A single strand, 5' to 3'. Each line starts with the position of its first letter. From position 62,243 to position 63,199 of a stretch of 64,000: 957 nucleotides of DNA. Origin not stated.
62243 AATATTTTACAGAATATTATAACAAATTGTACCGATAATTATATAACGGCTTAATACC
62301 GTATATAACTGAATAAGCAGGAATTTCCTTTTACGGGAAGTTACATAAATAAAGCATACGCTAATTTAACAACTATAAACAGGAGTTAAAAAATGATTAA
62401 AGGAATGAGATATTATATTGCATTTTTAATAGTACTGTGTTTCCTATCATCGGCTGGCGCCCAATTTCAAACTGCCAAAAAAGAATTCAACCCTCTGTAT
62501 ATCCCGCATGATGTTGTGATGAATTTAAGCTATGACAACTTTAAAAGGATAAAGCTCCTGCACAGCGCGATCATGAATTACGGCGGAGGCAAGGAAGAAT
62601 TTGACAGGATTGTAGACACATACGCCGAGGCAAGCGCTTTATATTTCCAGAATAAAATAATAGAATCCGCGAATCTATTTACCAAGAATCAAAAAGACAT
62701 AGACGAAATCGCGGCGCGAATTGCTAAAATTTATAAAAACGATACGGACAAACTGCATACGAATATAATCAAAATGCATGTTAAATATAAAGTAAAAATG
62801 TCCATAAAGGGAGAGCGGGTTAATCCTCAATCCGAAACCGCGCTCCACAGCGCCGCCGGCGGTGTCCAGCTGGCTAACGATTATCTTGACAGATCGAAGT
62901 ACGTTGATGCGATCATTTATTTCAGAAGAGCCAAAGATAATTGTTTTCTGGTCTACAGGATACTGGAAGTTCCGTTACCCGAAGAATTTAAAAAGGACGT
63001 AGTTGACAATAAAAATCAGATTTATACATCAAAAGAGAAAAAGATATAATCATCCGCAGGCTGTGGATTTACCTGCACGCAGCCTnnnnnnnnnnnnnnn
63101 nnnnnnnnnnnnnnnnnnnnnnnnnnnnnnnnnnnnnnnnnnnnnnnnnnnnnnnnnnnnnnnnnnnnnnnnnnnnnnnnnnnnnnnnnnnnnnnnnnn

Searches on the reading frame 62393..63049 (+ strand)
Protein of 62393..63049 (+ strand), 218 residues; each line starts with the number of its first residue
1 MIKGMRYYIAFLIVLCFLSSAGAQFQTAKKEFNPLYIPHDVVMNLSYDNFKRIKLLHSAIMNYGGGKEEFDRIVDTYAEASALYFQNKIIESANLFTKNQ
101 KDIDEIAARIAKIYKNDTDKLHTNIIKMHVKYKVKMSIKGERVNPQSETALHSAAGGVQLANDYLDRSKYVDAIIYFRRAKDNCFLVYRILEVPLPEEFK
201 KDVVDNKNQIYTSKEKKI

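Call 46: find_encoding_contigs(protein=window:62393-63049:+, flank=10000, max_places=4)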
Protein window:62393-63049:+ (218 aa): 2 contigs read that carry it; 2 places shown.
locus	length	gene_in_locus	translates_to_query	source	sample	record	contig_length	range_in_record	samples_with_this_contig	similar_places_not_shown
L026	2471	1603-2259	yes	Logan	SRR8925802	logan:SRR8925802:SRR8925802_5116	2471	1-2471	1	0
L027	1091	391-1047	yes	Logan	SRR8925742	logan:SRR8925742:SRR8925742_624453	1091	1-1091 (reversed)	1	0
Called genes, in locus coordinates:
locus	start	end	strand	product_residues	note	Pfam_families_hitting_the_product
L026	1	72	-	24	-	?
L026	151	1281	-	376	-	PF01066:CDP-OH_P_transf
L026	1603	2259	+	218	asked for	-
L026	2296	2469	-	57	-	?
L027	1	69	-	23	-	?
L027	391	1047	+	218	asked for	-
